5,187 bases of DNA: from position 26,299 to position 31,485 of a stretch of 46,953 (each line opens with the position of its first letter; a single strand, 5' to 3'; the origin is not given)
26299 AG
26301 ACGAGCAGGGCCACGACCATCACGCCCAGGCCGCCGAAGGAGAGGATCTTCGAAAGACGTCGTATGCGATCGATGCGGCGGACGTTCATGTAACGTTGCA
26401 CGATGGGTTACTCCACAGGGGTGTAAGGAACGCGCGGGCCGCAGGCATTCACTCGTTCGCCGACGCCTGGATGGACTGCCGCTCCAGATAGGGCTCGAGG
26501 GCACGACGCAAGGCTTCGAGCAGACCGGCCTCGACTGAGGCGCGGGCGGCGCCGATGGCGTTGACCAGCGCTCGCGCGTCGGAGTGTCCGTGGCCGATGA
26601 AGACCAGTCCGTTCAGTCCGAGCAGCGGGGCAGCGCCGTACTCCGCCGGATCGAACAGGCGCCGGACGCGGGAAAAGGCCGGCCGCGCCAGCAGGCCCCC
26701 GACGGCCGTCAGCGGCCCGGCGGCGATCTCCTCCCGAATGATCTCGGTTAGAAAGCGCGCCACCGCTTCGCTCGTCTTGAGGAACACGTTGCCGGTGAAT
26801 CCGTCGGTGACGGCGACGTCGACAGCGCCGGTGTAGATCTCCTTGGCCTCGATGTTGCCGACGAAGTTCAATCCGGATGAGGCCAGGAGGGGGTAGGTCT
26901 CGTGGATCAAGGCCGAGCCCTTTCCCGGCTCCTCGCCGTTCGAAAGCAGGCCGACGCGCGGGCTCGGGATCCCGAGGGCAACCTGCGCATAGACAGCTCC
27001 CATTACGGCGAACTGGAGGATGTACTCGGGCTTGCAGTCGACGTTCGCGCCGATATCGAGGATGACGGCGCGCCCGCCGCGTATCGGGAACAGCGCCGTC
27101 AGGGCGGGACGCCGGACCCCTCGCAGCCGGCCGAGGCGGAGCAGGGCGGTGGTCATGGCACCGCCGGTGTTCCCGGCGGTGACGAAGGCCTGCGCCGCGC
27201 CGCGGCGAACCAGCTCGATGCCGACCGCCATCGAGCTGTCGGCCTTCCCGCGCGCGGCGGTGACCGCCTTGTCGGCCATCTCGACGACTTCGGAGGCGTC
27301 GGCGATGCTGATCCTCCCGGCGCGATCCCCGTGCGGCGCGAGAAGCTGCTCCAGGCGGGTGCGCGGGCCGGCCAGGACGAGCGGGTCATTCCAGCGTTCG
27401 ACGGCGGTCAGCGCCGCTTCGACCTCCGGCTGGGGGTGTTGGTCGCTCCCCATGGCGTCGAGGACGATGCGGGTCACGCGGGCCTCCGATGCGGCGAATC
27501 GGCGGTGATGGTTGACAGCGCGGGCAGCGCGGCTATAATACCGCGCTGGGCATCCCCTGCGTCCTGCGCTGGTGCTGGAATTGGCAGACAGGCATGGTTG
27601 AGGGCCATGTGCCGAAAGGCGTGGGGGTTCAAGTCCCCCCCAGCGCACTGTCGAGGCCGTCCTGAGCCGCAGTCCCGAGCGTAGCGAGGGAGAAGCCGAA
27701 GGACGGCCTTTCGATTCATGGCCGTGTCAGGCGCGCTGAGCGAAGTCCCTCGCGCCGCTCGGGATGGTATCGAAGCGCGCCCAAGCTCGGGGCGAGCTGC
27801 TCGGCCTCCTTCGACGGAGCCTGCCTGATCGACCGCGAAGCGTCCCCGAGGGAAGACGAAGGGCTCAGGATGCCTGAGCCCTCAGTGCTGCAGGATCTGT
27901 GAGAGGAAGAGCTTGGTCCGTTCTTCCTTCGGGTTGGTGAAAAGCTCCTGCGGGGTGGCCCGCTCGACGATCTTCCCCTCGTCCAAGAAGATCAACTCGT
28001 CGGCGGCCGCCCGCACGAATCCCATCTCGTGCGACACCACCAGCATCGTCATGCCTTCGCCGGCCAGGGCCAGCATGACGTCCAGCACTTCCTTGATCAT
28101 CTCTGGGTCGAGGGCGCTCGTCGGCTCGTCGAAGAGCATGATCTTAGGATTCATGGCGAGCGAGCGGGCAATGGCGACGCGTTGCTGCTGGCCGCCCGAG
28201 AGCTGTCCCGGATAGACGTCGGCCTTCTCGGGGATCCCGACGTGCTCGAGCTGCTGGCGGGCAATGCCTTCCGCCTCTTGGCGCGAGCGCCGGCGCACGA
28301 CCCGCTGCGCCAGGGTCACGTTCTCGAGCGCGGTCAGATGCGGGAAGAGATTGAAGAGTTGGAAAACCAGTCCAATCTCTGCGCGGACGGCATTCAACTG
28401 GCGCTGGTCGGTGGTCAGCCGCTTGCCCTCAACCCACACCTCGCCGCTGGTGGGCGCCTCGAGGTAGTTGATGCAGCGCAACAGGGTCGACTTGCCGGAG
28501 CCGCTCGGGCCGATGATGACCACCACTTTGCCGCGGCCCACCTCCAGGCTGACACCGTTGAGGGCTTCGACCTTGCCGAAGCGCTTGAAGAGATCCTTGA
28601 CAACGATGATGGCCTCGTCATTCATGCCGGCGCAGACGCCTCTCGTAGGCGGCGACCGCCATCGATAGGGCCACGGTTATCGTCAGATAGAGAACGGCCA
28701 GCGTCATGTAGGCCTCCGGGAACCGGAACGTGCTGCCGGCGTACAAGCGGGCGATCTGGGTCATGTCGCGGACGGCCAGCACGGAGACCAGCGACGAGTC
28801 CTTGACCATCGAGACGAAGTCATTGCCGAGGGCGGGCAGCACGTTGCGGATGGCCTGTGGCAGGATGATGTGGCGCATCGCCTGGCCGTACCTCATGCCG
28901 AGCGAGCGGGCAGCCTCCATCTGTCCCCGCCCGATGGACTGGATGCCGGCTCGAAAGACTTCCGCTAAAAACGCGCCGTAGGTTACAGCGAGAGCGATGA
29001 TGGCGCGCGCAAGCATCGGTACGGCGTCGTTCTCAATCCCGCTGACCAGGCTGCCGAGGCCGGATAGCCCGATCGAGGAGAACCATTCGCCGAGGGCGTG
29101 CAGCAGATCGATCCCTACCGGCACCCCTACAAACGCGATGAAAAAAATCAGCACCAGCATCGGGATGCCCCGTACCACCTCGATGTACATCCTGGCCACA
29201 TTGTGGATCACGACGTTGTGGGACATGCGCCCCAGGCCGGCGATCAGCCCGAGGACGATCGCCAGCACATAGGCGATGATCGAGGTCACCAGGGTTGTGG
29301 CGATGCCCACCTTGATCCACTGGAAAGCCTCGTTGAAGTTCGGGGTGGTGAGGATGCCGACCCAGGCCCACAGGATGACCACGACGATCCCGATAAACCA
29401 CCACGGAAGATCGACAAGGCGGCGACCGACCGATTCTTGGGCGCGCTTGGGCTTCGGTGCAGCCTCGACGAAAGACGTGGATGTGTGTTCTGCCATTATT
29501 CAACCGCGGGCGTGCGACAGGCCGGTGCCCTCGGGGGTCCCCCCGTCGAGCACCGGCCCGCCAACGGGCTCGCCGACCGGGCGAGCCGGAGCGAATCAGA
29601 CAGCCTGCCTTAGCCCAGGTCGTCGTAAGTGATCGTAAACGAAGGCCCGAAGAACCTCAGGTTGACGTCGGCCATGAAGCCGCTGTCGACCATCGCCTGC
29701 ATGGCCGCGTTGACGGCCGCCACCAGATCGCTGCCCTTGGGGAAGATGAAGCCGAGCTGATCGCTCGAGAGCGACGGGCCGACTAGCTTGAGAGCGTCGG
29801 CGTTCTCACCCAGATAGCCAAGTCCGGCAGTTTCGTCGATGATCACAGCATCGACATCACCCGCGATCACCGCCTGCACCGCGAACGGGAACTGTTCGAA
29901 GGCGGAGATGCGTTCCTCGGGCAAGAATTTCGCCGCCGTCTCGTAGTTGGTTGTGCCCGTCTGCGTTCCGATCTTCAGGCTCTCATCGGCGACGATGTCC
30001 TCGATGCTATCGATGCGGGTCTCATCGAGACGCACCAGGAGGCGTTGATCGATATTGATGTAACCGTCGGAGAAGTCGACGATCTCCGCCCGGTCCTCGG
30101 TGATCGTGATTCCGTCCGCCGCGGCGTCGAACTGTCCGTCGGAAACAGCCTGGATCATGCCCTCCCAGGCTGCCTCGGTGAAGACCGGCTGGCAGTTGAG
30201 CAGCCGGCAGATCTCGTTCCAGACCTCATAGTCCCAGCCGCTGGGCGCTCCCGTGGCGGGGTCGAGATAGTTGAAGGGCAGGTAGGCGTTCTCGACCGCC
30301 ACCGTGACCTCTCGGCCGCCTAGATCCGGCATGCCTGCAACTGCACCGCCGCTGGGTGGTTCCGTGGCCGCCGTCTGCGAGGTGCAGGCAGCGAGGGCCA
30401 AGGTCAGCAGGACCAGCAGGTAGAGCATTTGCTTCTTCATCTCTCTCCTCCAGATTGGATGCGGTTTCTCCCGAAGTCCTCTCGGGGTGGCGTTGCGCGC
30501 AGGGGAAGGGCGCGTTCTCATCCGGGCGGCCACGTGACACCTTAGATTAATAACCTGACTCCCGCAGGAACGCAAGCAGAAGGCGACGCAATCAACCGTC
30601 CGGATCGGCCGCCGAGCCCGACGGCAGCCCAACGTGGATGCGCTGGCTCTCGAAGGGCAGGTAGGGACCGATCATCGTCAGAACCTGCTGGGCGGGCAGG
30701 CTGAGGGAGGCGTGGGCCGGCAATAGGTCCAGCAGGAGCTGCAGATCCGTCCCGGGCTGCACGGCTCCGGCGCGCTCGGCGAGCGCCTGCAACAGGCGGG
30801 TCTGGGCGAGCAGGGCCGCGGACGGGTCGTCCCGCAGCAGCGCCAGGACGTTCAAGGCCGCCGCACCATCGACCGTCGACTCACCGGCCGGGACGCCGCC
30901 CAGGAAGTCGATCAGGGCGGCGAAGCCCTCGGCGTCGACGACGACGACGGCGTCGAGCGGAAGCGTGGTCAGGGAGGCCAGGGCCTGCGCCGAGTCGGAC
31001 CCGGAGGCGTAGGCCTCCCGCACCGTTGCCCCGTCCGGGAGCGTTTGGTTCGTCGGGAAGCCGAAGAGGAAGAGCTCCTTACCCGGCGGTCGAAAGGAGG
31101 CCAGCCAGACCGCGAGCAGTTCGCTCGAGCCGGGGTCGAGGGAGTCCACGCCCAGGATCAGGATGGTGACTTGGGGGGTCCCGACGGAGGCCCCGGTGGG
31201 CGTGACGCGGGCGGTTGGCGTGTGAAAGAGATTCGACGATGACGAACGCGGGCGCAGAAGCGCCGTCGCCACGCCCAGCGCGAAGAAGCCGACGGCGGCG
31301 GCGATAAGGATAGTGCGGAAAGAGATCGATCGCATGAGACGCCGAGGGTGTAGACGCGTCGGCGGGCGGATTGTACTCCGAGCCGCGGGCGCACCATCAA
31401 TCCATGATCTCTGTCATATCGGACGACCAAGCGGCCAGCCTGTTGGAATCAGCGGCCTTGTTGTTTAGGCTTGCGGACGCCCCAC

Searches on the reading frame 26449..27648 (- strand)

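Call 12: search_protein_families(library=pfam, proteins=[window:26449-27648:-], max_evalue=0.001)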
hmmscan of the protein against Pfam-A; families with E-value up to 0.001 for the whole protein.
window:26449-27648:- (399 aa): 1 family
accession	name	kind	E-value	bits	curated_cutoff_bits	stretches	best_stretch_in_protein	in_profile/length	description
PF02504.20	FA_synthesis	-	1.6e-98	330.3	29.1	1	60-376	2-321/324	Fatty acid synthesis protein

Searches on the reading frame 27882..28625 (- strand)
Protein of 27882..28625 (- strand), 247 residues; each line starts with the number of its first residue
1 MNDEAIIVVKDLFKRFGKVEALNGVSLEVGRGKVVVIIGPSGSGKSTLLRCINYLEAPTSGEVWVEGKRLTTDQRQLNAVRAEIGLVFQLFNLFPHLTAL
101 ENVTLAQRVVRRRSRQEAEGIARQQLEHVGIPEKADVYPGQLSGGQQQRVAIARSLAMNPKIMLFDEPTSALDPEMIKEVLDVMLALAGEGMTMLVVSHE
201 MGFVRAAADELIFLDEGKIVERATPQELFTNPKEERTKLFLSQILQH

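Call 12: search_protein_families(library=pfam, proteins=[window:27882-28625:-], max_evalue=0.001)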
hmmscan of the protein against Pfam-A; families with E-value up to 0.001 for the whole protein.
window:27882-28625:- (247 aa): 9 families
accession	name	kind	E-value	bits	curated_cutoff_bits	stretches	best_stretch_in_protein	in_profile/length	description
PF00005.33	ABC_tran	-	4.3e-39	134.7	25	1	22-170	1-137/137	ABC transporter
PF13304.12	AAA_21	-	8.8e-15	56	27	2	117-203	220-302/304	AAA domain, putative AbiEii toxin, Type IV TA system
PF02463.25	SMC_N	-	4.9e-11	42.9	40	1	33-212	25-209/220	RecF/RecN/SMC N terminal domain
PF09818.15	ABC_ATPase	-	5.5e-06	26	23.2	0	29-100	77-144/283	P-loop domain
PF13191.12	AAA_16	-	1.2e-05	26.3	32.6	1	30-112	22-85/167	AAA ATPase domain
PF25199.1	nSTAND_NTPase5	-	1.5e-05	25.3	34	1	27-54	36-63/145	Novel STAND NTPase 5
PF13476.12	AAA_23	-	2.4e-05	25.5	27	1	25-54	13-41/201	AAA domain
PF13555.12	AAA_29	-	3.7e-05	23.8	27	1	24-55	14-45/61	P-loop containing region of AAA domain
PF20703.3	nSTAND1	-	0.00029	21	27.1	1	16-82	17-86/379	Novel STAND NTPase 1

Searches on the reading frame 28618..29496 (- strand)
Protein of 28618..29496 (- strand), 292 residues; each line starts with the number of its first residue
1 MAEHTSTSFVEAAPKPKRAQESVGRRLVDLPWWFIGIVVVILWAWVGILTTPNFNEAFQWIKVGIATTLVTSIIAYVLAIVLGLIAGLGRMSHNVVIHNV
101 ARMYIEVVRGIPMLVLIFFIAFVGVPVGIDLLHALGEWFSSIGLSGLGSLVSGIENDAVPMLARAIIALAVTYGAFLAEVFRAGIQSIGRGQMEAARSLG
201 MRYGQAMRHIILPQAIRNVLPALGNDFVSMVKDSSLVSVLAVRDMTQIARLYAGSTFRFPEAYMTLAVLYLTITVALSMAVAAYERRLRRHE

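Call 12: search_protein_families(library=pfam, proteins=[window:28618-29496:-], max_evalue=0.001)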
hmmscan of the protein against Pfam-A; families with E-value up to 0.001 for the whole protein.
window:28618-29496:- (292 aa): 1 family
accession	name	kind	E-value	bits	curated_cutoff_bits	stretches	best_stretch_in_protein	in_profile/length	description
PF00528.27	BPD_transp_1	-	2.3e-27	96.4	26.4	1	79-290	1-184/184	Binding-protein-dependent transport system inner membrane component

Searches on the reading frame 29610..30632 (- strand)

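Call 8: search_protein_families(library=pfam, proteins=[window:29610-30632:-], max_evalue=0.01)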
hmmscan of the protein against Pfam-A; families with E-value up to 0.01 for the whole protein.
window:29610-30632:- (340 aa): 2 families
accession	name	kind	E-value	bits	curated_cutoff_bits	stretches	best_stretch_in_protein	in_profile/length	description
PF00497.25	SBP_bac_3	-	2.2e-30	105.6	26.4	1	109-329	1-131/132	Bacterial extracellular solute-binding proteins, family 3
PF10613.14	Lig_chan-Glu_bd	-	1.9e-07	31.6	30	1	154-201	65-112/115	Ligated ion channel L-glutamate- and glycine-binding site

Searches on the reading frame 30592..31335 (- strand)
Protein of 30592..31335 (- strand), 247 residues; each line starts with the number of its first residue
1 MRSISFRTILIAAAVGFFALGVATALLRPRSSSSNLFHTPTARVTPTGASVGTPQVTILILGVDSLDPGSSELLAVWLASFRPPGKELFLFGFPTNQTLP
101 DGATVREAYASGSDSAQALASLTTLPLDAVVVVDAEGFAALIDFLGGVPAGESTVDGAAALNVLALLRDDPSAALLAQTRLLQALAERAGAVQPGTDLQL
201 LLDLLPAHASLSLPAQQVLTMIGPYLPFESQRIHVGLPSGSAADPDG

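Call 8: search_protein_families(library=pfam, proteins=[window:30592-31335:-], max_evalue=0.01)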
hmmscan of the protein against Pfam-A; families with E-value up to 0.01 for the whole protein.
window:30592-31335:- (247 aa): 1 family
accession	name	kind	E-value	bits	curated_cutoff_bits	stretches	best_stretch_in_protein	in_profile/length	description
PF03816.19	LytR_cpsA_psr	-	0.00094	19.8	24.6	1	106-148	42-86/150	LytR_cpsA_psr family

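Call 56: search_protein_families(library=ncbifam, proteins=[window:30595-31335:-], max_evalue=0.01)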
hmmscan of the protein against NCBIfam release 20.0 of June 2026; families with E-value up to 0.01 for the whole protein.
window:30595-31335:- (247 aa): 1 family
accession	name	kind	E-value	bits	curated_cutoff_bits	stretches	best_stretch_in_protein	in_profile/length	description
TIGR00350.1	lytR_cpsA_psr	domain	0.00059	20.1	62.3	1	107-149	45-89/152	LCP family glycopolymer transferase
